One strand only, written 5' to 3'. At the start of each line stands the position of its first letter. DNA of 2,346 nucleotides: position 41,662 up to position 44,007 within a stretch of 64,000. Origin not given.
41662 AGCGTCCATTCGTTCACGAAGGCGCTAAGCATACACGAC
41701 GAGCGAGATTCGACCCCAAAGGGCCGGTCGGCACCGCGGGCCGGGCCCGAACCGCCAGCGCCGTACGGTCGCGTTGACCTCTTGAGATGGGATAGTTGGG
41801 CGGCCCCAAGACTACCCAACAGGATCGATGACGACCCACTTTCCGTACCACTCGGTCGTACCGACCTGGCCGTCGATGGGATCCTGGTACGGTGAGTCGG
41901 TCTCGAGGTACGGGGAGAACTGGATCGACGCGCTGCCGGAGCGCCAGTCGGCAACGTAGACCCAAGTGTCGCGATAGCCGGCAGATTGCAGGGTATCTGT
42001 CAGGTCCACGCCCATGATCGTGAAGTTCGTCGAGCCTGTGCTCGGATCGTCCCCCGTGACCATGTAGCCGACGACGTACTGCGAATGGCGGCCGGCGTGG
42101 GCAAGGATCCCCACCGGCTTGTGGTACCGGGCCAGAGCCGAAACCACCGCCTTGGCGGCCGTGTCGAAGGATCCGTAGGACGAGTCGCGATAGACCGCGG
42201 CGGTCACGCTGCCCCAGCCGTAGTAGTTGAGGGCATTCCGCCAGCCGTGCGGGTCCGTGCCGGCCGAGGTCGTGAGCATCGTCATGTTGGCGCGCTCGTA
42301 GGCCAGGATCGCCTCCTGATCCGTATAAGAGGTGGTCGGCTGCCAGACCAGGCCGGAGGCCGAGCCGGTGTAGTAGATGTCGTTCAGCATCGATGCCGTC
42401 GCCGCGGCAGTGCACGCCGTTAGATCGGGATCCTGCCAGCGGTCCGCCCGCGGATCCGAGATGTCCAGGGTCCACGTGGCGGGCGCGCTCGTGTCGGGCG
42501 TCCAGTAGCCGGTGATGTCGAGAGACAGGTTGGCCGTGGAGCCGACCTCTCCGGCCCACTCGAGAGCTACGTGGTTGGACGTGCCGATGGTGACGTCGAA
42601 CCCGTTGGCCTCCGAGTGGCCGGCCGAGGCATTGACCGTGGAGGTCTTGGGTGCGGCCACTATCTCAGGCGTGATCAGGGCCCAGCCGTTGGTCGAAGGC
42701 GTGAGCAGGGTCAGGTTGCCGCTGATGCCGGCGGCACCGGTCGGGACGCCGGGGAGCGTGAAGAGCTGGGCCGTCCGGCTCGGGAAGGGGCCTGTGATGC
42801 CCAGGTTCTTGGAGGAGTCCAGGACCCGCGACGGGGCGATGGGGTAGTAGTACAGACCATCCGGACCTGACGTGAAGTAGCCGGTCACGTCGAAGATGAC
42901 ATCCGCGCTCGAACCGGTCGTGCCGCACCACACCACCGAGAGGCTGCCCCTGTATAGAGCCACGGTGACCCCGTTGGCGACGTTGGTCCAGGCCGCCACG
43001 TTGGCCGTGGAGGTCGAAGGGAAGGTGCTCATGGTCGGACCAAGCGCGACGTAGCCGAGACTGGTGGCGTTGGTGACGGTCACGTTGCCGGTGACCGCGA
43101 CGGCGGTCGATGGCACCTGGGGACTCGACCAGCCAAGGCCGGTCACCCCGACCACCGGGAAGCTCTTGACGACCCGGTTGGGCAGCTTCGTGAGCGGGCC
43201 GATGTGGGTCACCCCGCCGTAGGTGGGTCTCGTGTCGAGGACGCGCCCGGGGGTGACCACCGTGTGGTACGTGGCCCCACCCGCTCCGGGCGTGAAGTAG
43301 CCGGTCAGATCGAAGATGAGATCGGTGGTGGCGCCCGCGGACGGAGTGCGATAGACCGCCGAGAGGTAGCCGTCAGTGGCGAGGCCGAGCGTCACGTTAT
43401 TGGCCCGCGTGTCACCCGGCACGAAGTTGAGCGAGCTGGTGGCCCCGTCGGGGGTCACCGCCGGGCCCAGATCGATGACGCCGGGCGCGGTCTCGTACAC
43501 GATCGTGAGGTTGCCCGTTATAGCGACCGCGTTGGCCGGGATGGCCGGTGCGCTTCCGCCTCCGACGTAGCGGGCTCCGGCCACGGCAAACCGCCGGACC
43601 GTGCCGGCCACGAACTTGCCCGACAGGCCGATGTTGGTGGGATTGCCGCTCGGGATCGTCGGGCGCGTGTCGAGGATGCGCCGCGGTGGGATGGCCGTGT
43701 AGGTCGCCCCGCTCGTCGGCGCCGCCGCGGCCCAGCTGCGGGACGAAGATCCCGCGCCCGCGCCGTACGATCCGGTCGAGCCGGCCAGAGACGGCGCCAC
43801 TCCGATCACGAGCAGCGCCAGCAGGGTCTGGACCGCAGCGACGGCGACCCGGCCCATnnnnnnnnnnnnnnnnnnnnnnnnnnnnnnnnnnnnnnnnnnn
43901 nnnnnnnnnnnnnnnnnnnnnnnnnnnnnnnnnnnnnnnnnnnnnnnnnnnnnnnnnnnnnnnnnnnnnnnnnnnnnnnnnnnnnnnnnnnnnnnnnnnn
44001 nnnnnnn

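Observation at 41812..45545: Secreted triple-repeat protein with a C-terminal papain/C39-like cysteine-peptidase-like domain, flanked by a sortase and an ABC-2 permease remnant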

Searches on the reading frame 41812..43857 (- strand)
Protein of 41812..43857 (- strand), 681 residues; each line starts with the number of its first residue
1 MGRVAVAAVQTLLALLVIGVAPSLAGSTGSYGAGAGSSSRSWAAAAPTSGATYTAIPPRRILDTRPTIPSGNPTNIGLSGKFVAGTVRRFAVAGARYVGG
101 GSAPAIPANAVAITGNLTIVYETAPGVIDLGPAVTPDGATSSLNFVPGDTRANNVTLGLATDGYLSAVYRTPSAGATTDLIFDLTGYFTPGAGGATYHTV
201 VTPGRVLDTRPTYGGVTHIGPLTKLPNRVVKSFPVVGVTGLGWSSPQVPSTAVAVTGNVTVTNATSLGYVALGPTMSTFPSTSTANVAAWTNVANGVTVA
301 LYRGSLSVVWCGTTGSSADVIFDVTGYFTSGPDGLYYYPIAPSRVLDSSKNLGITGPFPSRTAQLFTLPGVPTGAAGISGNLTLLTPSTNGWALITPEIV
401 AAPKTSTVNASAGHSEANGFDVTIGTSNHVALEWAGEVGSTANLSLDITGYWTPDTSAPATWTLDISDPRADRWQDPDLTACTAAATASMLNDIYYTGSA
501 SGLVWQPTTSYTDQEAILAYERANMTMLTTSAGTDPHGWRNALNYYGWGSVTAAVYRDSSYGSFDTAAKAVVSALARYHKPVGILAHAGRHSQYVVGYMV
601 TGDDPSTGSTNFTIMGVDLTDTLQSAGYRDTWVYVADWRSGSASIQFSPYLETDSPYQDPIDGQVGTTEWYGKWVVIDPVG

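Call 3: search_protein_families(library=pfam, proteins=[window:41812-43857:-], max_evalue=1)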
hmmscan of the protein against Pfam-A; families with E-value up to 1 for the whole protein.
window:41812-43857:- (681 aa): 0 families

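Call 4: search_protein_families(library=ncbifam, proteins=[window:41812-43857:-], max_evalue=1)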
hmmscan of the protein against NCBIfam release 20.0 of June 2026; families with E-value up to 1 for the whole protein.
window:41812-43857:- (681 aa): 0 families

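Call 6: find_homologous_proteins(query=window:41815-43857:-)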
Query window:41815-43857:- (681 aa): 1637 proteins with E <= 0.001 among 8000 candidates; the best 120 are listed.
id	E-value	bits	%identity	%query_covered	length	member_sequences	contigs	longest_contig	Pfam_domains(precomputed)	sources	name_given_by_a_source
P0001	0.0e+0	1497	100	100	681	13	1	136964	-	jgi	jgi:hypothetical protein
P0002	5.6e-225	767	91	59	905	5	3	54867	-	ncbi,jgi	ncbi:MAG: S53 family peptidase [Candidatus Limnocylindrales bacterium]|jgi:hypothetical protein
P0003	2.2e-219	749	89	59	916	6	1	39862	-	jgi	jgi:hypothetical protein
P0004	1.9e-218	746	87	59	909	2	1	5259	-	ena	-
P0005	8.3e-209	714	63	70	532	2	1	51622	-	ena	-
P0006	1.5e-203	696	81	62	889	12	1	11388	PF00704.35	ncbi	-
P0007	3.1e-203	695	82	59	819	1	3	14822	-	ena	-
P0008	2.2e-201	689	79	62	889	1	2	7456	PF00704.35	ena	-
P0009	2.9e-178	613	76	59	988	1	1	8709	-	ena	-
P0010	1.7e-177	610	75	59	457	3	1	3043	PF00041.28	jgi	jgi:hypothetical protein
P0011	6.5e-174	598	54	84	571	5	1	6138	-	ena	-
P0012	2.8e-173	596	51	93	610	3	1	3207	-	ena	-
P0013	6.0e-173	595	73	59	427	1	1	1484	-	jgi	jgi:hypothetical protein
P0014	6.6e-171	589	72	59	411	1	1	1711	-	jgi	jgi:hypothetical protein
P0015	9.0e-171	588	71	59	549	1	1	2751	-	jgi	jgi:hypothetical protein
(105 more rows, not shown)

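Call 7: search_solved_structures(query=window:41815-43857:-, max_evalue=10, show_alignments=2)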
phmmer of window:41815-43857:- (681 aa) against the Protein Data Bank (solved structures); distinct sequences matched with E-value up to 10: 0.

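Call 24: find_encoding_contigs(protein=P0001, flank=10000, max_places=3)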
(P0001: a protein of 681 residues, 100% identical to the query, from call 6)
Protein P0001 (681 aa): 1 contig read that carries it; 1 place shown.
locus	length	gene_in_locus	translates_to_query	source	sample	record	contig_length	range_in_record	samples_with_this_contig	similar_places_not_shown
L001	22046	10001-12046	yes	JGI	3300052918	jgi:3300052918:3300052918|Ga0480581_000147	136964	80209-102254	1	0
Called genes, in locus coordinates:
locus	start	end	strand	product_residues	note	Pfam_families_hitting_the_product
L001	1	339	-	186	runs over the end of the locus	PF14512:TM1586_NiRdase (faint), PF00881:Nitroreductase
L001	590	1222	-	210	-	PF00753:Lactamase_B, PF14597:Lactamase_B_5 (faint), PF19583:ODP (weak)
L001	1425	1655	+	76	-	-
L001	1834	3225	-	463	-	PF03069:FmdA_AmdA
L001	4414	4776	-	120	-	PF07883:Cupin_2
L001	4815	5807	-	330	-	PF00248:Aldo_ket_red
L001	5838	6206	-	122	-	PF10012:DUF2255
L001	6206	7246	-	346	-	PF08240:ADH_N, PF00107:ADH_zinc_N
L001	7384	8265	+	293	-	PF13560:HTH_31, PF01381:HTH_3 (weak), PF17765:MLTR_LBD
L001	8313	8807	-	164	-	-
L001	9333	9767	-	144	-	PF01061:ABC2_membrane, PF12698:ABC2_membrane_3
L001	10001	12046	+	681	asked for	-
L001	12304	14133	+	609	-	PF00270:DEAD, PF00271:Helicase_C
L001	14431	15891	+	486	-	PF00989:PAS, PF13426:PAS_9, PF00989:PAS, PF08448:PAS_4, PF13426:PAS_9, PF08447:PAS_3, PF00512:HisKA, PF02518:HATPase_c, +5 more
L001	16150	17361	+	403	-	-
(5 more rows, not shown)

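Call 34: find_encoding_contigs(protein=P0002, flank=8000, max_places=3)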
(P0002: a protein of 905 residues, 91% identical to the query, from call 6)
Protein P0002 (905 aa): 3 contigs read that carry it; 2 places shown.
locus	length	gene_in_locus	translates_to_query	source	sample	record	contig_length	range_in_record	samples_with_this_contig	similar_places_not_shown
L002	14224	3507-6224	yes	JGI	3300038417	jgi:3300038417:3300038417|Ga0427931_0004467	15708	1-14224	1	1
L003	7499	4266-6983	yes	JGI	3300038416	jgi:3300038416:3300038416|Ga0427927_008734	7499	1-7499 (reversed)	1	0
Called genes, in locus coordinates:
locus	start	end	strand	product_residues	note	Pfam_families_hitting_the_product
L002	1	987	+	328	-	?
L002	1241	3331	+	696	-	-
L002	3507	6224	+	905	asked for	-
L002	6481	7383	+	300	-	PF01370:Epimerase, PF16363:GDP_Man_Dehyd, PF01073:3Beta_HSD, PF02719:Polysacc_synt_2, PF04321:RmlD_sub_bind (weak), PF13460:NAD_binding_10 (weak), PF07993:NAD_binding_4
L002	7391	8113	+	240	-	PF00483:NTP_transferase, PF12804:NTP_transf_3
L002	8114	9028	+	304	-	PF01370:Epimerase, PF04321:RmlD_sub_bind (weak), PF16363:GDP_Man_Dehyd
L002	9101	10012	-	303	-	PF01370:Epimerase, PF02719:Polysacc_synt_2 (faint), PF04321:RmlD_sub_bind, PF16363:GDP_Man_Dehyd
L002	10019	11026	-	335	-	PF01370:Epimerase, PF04321:RmlD_sub_bind, PF05368:NmrA (weak), PF13460:NAD_binding_10 (faint), PF16363:GDP_Man_Dehyd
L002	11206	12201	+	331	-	PF20706:GT4-conflict, PF00534:Glycos_transf_1, PF13692:Glyco_trans_1_4, PF13524:Glyco_trans_1_2 (weak)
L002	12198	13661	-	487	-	-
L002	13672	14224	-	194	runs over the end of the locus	PF00702:Hydrolase (weak), PF08645:PNK3P (weak), PF13344:Hydrolase_6 (faint), PF12710:HAD (weak), PF13242:Hydrolase_like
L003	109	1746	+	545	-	PF08486:SpoIID (weak)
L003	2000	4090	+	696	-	-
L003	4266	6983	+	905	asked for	-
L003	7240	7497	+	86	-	?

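Call 35: find_encoding_contigs(protein=P0005, flank=8000, max_places=3)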
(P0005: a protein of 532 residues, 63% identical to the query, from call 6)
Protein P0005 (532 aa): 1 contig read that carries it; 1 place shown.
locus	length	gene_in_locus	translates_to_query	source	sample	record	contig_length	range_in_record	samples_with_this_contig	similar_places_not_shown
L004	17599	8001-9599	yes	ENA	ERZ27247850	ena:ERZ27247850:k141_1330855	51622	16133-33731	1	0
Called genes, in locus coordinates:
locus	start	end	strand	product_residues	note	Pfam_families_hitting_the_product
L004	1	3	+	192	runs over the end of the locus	PF00589:Phage_integrase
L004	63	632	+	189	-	-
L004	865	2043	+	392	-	-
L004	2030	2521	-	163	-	-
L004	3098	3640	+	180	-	-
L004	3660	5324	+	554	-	PF00015:MCPsignal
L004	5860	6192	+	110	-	-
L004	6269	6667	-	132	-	-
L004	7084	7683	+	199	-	-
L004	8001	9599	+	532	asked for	-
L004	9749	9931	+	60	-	-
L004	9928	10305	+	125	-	-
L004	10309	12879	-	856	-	PF16927:HisKA_7TM, PF00989:PAS, PF08448:PAS_4, PF13426:PAS_9, PF00989:PAS, PF13426:PAS_9, PF08447:PAS_3, PF00512:HisKA, +5 more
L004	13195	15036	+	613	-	PF00270:DEAD, PF04851:ResIII (weak), PF00271:Helicase_C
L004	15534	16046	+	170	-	PF01047:MarR, PF12802:MarR_2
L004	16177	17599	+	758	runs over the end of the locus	PF03176:MMPL, PF00873:ACR_tran (faint), PF12349:Sterol-sensing (faint), PF03176:MMPL, PF02460:Patched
